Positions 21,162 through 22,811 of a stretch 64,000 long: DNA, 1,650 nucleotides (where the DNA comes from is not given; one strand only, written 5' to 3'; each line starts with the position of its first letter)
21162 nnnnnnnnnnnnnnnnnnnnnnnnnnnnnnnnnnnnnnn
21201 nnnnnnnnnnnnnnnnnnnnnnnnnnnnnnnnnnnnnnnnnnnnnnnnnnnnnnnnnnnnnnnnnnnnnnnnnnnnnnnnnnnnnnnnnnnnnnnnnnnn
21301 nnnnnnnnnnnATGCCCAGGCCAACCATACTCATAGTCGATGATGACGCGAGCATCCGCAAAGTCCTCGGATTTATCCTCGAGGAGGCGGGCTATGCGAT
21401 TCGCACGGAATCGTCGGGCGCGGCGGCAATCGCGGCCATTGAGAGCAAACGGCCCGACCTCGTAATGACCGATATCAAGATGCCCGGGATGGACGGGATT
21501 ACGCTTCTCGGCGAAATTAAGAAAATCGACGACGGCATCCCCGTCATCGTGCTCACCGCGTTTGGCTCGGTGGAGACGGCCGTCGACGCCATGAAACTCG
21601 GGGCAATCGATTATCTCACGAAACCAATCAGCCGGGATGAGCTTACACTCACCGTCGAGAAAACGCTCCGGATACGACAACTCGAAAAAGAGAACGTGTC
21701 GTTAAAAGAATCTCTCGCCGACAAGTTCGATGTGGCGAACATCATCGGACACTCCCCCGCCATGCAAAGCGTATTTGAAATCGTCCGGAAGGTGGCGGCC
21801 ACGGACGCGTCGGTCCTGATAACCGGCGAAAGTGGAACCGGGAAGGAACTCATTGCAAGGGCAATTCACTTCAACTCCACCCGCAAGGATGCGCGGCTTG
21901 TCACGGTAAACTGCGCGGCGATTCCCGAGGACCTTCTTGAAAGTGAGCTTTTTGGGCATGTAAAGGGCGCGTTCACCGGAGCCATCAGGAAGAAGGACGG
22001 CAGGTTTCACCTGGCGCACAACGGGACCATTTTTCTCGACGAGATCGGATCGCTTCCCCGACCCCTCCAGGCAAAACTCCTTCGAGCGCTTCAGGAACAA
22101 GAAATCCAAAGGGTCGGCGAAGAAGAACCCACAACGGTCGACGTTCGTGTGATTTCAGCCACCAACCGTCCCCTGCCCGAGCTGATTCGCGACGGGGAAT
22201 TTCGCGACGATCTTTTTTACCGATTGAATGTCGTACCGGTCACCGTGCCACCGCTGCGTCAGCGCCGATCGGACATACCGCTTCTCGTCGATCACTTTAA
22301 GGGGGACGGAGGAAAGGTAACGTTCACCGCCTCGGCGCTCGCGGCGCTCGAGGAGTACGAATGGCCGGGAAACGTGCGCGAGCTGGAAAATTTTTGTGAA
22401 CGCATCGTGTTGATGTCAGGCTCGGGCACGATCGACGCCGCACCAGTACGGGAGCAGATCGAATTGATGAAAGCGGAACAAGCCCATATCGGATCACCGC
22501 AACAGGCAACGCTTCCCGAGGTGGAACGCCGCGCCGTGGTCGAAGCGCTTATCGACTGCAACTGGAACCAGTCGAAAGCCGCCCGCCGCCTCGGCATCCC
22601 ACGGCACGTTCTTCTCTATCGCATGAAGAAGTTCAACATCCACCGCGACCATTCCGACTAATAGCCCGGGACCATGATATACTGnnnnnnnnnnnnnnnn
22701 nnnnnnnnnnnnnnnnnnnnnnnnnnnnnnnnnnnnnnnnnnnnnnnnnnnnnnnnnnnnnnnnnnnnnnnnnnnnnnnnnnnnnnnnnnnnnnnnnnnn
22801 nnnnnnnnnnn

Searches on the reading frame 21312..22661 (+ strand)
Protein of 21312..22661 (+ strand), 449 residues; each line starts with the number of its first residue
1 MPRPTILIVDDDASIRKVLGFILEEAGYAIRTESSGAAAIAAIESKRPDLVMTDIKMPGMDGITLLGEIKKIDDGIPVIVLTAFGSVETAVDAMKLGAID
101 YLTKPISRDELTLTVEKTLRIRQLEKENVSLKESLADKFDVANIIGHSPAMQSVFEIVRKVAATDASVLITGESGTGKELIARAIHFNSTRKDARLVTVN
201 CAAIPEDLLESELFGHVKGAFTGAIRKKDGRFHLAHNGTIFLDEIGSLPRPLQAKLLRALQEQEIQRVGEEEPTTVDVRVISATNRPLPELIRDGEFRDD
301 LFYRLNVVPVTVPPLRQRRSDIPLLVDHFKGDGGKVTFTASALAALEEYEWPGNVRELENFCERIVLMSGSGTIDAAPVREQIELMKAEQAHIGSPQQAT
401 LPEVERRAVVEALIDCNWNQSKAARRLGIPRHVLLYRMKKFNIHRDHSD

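Call 10: search_protein_families(library=pfam, proteins=[window:21312-22661:+], max_evalue=0.001)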
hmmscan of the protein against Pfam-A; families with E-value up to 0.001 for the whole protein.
window:21312-22661:+ (449 aa): 10 families
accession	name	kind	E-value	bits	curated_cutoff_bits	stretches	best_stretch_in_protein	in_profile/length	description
PF00158.32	Sigma54_activat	-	4.1e-72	241.8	20.2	1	144-310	1-167/168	Sigma-54 interaction domain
PF00072.30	Response_reg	-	7.4e-33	113.5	30.2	1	6-115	1-110/111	Response regulator receiver domain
PF14532.12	Sigma54_activ_2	-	2.9e-21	76.6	25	1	145-315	1-138/138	Sigma-54 interaction domain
PF25601.1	AAA_lid_14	-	7.3e-20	71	27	1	316-390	1-81/87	AAA+ ATPase lid domain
PF02954.25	HTH_8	-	1.5e-12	47.5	22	1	400-441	1-42/42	Bacterial regulatory protein, Fis family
PF07728.20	AAA_5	-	6.9e-08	33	22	1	168-287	2-124/139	AAA domain (dynein-related subfamily)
PF00004.35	AAA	-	9.5e-07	29.8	21.2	1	168-292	1-119/131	ATPase family associated with various cellular activities (AAA)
PF01078.27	Mg_chelatase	-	1.6e-06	28.1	20.3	0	223-285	93-157/207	Magnesium chelatase, subunit ChlI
PF13556.12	HTH_30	-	1.3e-05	25.3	27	1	409-441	4-36/59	PucR C-terminal helix-turn-helix domain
PF13191.12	AAA_16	-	0.00037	21.5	32.6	1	151-261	9-121/167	AAA ATPase domain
